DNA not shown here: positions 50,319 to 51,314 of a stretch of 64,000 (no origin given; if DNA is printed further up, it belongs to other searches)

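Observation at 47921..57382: Arn/Gtr-like periplasmic glycoconjugate-modification locus built on a dTDP-4-amino-4,6-dideoxyhexose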

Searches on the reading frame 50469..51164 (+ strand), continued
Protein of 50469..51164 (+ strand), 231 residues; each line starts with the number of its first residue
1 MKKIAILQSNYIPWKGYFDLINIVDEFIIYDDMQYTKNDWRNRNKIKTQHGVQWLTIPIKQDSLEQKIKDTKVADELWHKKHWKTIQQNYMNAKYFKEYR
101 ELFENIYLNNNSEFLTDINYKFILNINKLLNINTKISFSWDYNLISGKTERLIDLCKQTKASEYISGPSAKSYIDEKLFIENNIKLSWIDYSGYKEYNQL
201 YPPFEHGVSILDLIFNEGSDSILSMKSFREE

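Call 65: fold_search(model_id=the predicted structure, library=pdb)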
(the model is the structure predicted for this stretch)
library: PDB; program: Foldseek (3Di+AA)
matches with E <= 10: 995; with E <= 0.001: 0
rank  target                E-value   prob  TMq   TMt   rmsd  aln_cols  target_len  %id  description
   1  4wbd                  2.4e-03  1.00  0.43  0.20   3.9       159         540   15  The crystal structure of BshC from Bacillus subtilis complexed with citrate and ADP (released 2014-12-31)
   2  3vzy_A                1.8e-02  0.13  0.16  0.17  14.6       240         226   12  Crystal structure of PcrB complexed with G1P from bacillus subtilis subap. subtilis str. 168 (released 2012-12-26)
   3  7lm6                  2.3e-02  0.15  0.20  0.18  15.9       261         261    8  Crystal structure of the Zn(II)-bound AdcAII H205L mutant variant of Streptococcus pneumoniae (released 2021-09-29)
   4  3dbh_C                4.4e-02  0.66  0.29  0.15   8.0       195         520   13  Structural Dissection of a Gating Mechanism Preventing Misactivation of Ubiquitin by NEDD8's E1 (APPBP1-UBA3Arg190Ala- (released 2008-08-12)
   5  1zud_1                4.4e-02  0.41  0.29  0.29  10.4       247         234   10  Structure of ThiS-ThiF protein complex (released 2006-01-31)
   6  2b7l_A                4.7e-02  0.82  0.30  0.52   8.8       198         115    8  Crystal Structure of CTP:Glycerol-3-Phosphate Cytidylyltransferase from Staphylococcus aureus (released 2006-06-27)
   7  5ahw_D                5.7e-02  0.66  0.19  0.31   5.5        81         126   10  Crystal structure of universal stress protein MSMEG_3811 in complex with cAMP (released 2015-04-01)
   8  1tt5_C                6.0e-02  0.60  0.29  0.15   7.4       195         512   12  Structure of APPBP1-UBA3-Ubc12N26: a unique E1-E2 interaction required for optimal conjugation of the ubiquitin-like p (released 2004-09-14)
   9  1r4m_A                7.3e-02  0.51  0.28  0.15   8.3       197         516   12  APPBP1-UBA3-NEDD8, an E1-ubiquitin-like protein complex (released 2003-12-23)
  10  3dbr_A                8.3e-02  0.51  0.28  0.15   8.2       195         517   11  Structural Dissection of a Gating Mechanism Preventing Misactivation of Ubiquitin by NEDD8's E1 (APPBP1-UBA3Arg190Gln- (released 2008-08-12)
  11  5z2k                  8.3e-02  0.11  0.24  0.22  15.4       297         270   11  Structure of S38A mutant Mn-bound periplasmic metal binding protein from candidatus liberibacter asiaticus (released 2018-10-03)
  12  2nvu_A                8.8e-02  0.51  0.28  0.14   7.7       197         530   11  Structure of APPBP1-UBA3~NEDD8-NEDD8-MgATP-Ubc12(C111A), a trapped ubiquitin-like protein activation complex (released 2007-01-30)
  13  5z35                  9.4e-02  0.11  0.24  0.21  16.0       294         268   11  Structure of Y68F mutant metal free periplasmic metal binding protein from candidatus liberibacter asiaticus (released 2018-10-03)
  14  7lm5                  1.1e-01  0.13  0.25  0.22  15.5       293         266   10  Crystal structure of the Zn(II)-bound AdcAII H65A mutant variant of Streptococcus pneumoniae (released 2021-09-29)
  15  2ps3_A                1.2e-01  0.11  0.23  0.21  15.9       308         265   10  Structure and metal binding properties of ZnuA, a periplasmic zinc transporter from Escherichia coli (released 2007-06-05)
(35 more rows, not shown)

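Call 70: search_dna_similar(query=window:50469-51164:+, collection=phages, mode=protein, max_rows=12)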
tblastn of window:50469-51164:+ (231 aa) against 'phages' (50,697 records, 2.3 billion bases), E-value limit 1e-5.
Records with a match: 2; places in all: 2; records where one place covers at least 80% of the query: 2.
Best place of each record, by identity: <60% 2.
By first word of the organism name: Bacteriophage 2.
By host as written in the record: - 2.
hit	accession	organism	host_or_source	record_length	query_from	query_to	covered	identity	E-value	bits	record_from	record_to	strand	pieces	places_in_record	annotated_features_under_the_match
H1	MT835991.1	Bacteriophage sp.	human fecal samples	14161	16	226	91%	26.8%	8e-8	58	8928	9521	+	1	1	record has no annotation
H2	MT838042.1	Bacteriophage sp.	human fecal samples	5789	3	225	97%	25.2%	3e-14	77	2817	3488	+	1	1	record has no annotation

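Call 71: search_dna_similar(query=window:50469-51164:+, collection=plasmids, mode=protein, max_rows=12)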
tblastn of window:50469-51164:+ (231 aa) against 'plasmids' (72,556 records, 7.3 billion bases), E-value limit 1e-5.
Records with a match: 76; places in all: 77; records where one place covers at least 80% of the query: 64.
Best place of each record, by identity: <60% 76.
By first word of the organism name: Bacillus 28; Rhizobium 20; Azospirillum 7; Neorhizobium 3; Streptomyces 2; Cupriavidus 2; Ralstonia 2; Peteryoungia 1; Solidesulfovibrio 1; Natrinema 1; and 9 more.
By predicted mobility (MOB-suite, as given by PLSDB): non-mobilizable 62; conjugative 9; mobilizable 5.
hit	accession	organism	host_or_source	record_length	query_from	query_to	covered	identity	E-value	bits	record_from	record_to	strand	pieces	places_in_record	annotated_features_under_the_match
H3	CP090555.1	Neorhizobium galegae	Galega,Cell culture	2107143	1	220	95%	55.7%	2e-72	245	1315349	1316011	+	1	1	WbqC family protein | hypothetical protein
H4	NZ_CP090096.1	Neorhizobium galegae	Galega,Cell culture,Plant nodule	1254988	1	220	95%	55.2%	8e-72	244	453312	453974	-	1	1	record has no annotation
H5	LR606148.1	Rhizobium sp. Q54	paddy soil contaminated with arsenic ...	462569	1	226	98%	53.3%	4e-71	242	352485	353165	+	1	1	WbqC-like protein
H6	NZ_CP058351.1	Peteryoungia desertarenae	Pure culture,Saline Desert Soil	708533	1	229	99%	51.7%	2e-67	231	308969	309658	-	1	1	WbqC family protein | glycosyltransferase family 2 protein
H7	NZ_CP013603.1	Rhizobium sp. N731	Phaseolus vulgaris,Whole ...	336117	2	221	95%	44.1%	2e-53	191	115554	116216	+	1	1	WbqC family protein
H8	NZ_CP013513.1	Rhizobium sp. N1314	Phaseolus vulgaris,Whole ...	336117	2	221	95%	44.1%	2e-53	191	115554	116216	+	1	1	WbqC family protein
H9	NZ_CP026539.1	Solidesulfovibrio carbinolicus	-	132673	1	221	96%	40.6%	7e-39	149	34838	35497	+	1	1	WbqC family protein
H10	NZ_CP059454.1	Azospirillum brasilense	Prokaryotes,soil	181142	4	228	97%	37.4%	2e-43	162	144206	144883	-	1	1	WbqC family protein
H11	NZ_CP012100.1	Bacillus thuringiensis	whole organism,soil sample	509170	4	218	93%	37.9%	4e-26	112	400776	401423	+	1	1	WbqC family protein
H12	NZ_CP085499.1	Bacillus cereus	coffee,cell culture,root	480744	4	218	93%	37.4%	3e-25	110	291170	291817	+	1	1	WbqC family protein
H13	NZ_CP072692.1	Bacillus thuringiensis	whole organism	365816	4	218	93%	37.3%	7e-26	112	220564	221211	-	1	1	WbqC family protein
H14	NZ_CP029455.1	Bacillus cereus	Chives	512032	4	218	93%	36.8%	2e-25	110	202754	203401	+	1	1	WbqC family protein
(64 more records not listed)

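Call 72: get_annotated_region(hit=H6, flank=9000)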
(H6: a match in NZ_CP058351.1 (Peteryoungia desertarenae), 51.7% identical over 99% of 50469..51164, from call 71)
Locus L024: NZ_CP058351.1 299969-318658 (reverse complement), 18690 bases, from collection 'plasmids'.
description: Peteryoungia desertarenae strain ADMK78 plasmid pPRADMK78_01
organism: Peteryoungia desertarenae (NCBI taxid 1813451)
taxonomy: Bacteria; Pseudomonadota; Alphaproteobacteria; Hyphomicrobiales; Rhizobiaceae; Peteryoungia; Peteryoungia desertarenae
host: -; source: Pure culture,Saline Desert Soil; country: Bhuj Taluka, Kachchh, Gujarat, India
typing (MOB-suite, as given by PLSDB): non-mobilizable
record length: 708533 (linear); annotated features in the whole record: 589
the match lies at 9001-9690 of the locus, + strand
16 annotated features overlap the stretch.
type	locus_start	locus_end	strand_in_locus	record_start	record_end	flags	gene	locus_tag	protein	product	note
CDS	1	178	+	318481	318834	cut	tnpB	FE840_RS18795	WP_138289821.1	IS66 family insertion sequence element accessory protein TnpB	-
CDS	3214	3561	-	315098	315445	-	tnpB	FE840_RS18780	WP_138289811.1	IS66 family insertion sequence element accessory protein TnpB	-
CDS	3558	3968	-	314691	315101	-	-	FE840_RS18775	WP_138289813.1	transposase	GO:0006313 - DNA transposition [Evidence IEA]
CDS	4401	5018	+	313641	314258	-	-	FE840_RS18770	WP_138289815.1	class I SAM-dependent methyltransferase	-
CDS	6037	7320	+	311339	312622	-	-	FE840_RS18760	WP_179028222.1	IS110 family transposase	-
CDS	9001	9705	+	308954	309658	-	-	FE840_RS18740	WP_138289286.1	WbqC family protein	-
CDS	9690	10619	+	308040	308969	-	-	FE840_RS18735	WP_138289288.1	glycosyltransferase family 2 protein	-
CDS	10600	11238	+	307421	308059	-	-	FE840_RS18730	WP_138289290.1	class I SAM-dependent methyltransferase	-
CDS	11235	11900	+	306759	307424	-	-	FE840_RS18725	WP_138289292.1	acetyltransferase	-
CDS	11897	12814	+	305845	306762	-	-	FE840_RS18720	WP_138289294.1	hypothetical protein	-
CDS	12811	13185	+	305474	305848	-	-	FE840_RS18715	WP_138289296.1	EamA family transporter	-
CDS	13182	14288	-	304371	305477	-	-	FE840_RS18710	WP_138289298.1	glycosyltransferase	-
CDS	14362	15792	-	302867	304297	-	-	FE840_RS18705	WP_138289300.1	mannose-1-phosphate guanylyltransferase/mannose-6-phosphate isomerase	GO:0009103 - lipopolysaccharide biosynthetic process [Evidence IEA]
CDS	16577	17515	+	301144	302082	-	-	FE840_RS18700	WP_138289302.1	hypothetical protein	-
CDS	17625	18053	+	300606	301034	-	-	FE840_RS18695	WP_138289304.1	hypothetical protein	-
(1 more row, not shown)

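Call 73: get_annotated_region(hit=H3, flank=9000)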
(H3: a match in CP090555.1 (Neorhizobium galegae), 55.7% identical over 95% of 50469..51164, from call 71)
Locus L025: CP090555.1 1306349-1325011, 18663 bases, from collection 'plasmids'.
description: Neorhizobium galegae strain VafX2 plasmid pNgVX, complete sequence
organism: Neorhizobium galegae (NCBI taxid 399)
taxonomy: Bacteria; Pseudomonadota; Alphaproteobacteria; Hyphomicrobiales; Rhizobiaceae; Neorhizobium; Neorhizobium galegae
host: -; source: Galega,Cell culture; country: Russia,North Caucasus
typing (MOB-suite, as given by PLSDB): conjugative; relaxase MOBP; mating-pair formation MPF_T
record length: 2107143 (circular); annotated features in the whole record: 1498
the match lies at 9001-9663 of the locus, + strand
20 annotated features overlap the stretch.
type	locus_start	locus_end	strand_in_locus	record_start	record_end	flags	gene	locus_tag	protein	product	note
CDS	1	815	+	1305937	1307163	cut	-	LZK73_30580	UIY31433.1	hypothetical protein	-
CDS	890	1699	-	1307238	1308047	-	-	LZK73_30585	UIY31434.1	hypothetical protein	-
CDS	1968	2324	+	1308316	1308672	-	-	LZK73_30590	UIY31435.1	transposase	-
CDS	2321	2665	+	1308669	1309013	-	tnpB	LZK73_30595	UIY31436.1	IS66 family insertion sequence element accessory protein TnpB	-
CDS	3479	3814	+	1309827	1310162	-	-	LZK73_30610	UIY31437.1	tyrosine-type recombinase/integrase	-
CDS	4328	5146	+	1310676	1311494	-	-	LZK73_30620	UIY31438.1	class I SAM-dependent methyltransferase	-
CDS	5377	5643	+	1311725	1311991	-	-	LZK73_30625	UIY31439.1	hypothetical protein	-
CDS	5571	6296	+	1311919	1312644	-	-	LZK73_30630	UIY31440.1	hypothetical protein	-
CDS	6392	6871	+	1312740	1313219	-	-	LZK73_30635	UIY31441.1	FkbM family methyltransferase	-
CDS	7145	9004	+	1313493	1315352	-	-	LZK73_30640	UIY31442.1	hypothetical protein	-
CDS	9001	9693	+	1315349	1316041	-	-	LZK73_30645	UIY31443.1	WbqC family protein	-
CDS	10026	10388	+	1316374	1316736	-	-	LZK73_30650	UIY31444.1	hypothetical protein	-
CDS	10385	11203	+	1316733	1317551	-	-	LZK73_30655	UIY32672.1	methyltransferase domain-containing protein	-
CDS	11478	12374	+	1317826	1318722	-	-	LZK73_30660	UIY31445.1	glycosyltransferase family 2 protein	-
CDS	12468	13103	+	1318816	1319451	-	-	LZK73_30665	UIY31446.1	class I SAM-dependent methyltransferase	-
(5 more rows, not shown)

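Call 75: get_annotated_region(hit=H11, flank=9000)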
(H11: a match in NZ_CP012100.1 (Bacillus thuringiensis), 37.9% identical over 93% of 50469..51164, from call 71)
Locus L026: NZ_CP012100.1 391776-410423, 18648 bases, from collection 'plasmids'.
description: Bacillus thuringiensis strain HS18-1 plasmid pHS18-1, complete sequence
organism: Bacillus thuringiensis (NCBI taxid 1428)
taxonomy: Bacteria; Bacillota; Bacilli; Bacillales; Bacillaceae; Bacillus; Bacillus thuringiensis
host: -; source: whole organism,soil sample; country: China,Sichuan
typing (MOB-suite, as given by PLSDB): non-mobilizable; replicon rep_cluster_164,rep_cluster_1751
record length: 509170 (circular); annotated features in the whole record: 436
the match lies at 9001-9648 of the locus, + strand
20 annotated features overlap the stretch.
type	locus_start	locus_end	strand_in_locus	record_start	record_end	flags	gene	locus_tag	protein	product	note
CDS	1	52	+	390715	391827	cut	-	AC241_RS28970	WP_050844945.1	RNA-guided endonuclease TnpB family protein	-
CDS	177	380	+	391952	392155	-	-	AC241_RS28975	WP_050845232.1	hypothetical protein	-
CDS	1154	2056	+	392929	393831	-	-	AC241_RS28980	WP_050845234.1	hypothetical protein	-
CDS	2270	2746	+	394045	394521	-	-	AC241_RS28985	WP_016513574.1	GNAT family N-acetyltransferase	-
CDS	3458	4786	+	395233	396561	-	-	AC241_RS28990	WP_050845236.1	nucleotide sugar dehydrogenase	GO:0000271 - polysaccharide biosynthetic process [Evidence IEA]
CDS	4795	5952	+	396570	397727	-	-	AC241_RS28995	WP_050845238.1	DegT/DnrJ/EryC1/StrS family aminotransferase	-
CDS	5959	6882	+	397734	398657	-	-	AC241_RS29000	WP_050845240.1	NAD-dependent epimerase/dehydratase family protein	-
CDS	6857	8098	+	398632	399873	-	-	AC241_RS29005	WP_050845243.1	DegT/DnrJ/EryC1/StrS aminotransferase family protein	-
CDS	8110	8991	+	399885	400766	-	-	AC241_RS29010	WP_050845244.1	GNAT family N-acetyltransferase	-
CDS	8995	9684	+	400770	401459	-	-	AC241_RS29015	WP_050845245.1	WbqC family protein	-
CDS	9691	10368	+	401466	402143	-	-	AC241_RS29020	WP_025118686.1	PIG-L family deacetylase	-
CDS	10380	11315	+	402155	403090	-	-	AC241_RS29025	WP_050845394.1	TIM barrel protein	-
CDS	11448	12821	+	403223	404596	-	-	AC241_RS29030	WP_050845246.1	M28 family peptidase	-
CDS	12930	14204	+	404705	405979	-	-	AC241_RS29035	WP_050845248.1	MFS transporter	GO:0055085 - transmembrane transport [Evidence IEA]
CDS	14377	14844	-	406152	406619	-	-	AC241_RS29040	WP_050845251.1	RsfA family transcriptional regulator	-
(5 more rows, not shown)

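Call 76: get_annotated_region(hit=H9, flank=9000)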
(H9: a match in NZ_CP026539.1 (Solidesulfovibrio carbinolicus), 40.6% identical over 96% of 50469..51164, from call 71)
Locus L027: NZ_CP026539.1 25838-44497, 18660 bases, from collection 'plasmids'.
description: Solidesulfovibrio carbinolicus strain DSM 3852 plasmid pDCAR1, complete sequence
organism: Solidesulfovibrio carbinolicus (NCBI taxid 296842)
taxonomy: Bacteria; Thermodesulfobacteriota; Desulfovibrionia; Desulfovibrionales; Desulfovibrionaceae; Solidesulfovibrio; Solidesulfovibrio carbinolicus
host: -; source: -; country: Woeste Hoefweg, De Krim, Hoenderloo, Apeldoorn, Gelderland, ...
typing (MOB-suite, as given by PLSDB): non-mobilizable
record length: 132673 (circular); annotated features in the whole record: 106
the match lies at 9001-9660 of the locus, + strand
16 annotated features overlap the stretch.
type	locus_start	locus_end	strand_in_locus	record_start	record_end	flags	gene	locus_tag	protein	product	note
CDS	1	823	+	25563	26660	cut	-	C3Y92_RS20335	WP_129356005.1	glycosyltransferase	-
CDS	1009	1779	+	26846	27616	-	-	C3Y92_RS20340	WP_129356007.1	ABC transporter permease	-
CDS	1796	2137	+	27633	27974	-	-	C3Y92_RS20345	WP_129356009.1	ATP-binding cassette domain-containing protein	-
CDS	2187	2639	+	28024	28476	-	-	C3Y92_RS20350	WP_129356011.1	ABC transporter ATP-binding protein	-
CDS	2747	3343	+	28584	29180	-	-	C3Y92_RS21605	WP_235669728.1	DUF6444 domain-containing protein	-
CDS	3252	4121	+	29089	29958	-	-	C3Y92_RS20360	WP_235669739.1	IS66 family transposase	-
CDS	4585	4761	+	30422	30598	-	-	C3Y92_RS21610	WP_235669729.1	transposase family protein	-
CDS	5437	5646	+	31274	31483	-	-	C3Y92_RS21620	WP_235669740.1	transposase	-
CDS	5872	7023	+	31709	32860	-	-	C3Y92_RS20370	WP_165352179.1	DegT/DnrJ/EryC1/StrS family aminotransferase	-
CDS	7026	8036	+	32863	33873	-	-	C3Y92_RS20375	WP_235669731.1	radical SAM protein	-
CDS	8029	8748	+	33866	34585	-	-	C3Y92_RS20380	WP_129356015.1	class I SAM-dependent methyltransferase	-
CDS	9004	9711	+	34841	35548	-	-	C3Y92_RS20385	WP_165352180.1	WbqC family protein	-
CDS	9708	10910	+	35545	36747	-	-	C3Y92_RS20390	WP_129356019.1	hypothetical protein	-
CDS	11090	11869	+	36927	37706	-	-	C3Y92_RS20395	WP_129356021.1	class I SAM-dependent methyltransferase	GO:0032259 - methylation [Evidence IEA]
CDS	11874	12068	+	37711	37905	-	-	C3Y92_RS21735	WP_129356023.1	transposase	-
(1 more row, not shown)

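Call 77: get_annotated_region(hit=H10, flank=9000)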
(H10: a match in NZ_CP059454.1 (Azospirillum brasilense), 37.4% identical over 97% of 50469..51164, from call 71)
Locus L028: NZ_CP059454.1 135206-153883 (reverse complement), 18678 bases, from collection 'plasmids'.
description: Azospirillum brasilense strain 2020WEIHUA_K plasmid unnamed5, complete sequence
organism: Azospirillum brasilense (NCBI taxid 192)
taxonomy: Bacteria; Pseudomonadota; Alphaproteobacteria; Rhodospirillales; Azospirillaceae; Azospirillum; Azospirillum brasilense
host: -; source: Prokaryotes,soil; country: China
typing (MOB-suite, as given by PLSDB): non-mobilizable; replicon rep_cluster_771
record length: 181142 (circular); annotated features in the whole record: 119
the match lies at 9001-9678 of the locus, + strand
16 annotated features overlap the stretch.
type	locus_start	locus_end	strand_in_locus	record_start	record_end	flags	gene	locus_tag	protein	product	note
CDS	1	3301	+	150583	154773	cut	-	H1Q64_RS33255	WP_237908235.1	glycosyltransferase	-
CDS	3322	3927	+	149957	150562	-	-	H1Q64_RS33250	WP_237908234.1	class I SAM-dependent methyltransferase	-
CDS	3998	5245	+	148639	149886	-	-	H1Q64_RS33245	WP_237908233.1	glycosyltransferase family 4 protein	-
CDS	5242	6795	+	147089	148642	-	-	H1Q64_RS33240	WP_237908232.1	class I SAM-dependent methyltransferase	-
CDS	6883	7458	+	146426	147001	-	gmhA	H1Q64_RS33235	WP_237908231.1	D-sedoheptulose 7-phosphate isomerase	GO:0009244 - lipopolysaccharide core region biosynthetic process [Evidence IEA]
CDS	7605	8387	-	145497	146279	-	-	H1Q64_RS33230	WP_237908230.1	class I SAM-dependent methyltransferase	-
CDS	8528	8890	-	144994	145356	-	-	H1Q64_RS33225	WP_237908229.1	EamA family transporter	-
CDS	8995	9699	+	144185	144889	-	-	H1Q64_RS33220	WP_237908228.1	WbqC family protein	-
CDS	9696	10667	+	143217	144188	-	-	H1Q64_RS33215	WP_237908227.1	glycosyltransferase family 2 protein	-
CDS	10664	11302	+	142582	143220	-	-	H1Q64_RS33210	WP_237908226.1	class I SAM-dependent methyltransferase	-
CDS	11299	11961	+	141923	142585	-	-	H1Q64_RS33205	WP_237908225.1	acetyltransferase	-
CDS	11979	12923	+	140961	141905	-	-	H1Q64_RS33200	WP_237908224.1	hypothetical protein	-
CDS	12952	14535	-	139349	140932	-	-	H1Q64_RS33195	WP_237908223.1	hypothetical protein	-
CDS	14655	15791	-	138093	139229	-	rffA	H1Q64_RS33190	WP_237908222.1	dTDP-4-amino-4,6-dideoxygalactose transaminase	GO:0009246 - enterobacterial common antigen biosynthetic process [Evidence IEA]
CDS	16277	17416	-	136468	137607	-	-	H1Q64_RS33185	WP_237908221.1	NAD(P)/FAD-dependent oxidoreductase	-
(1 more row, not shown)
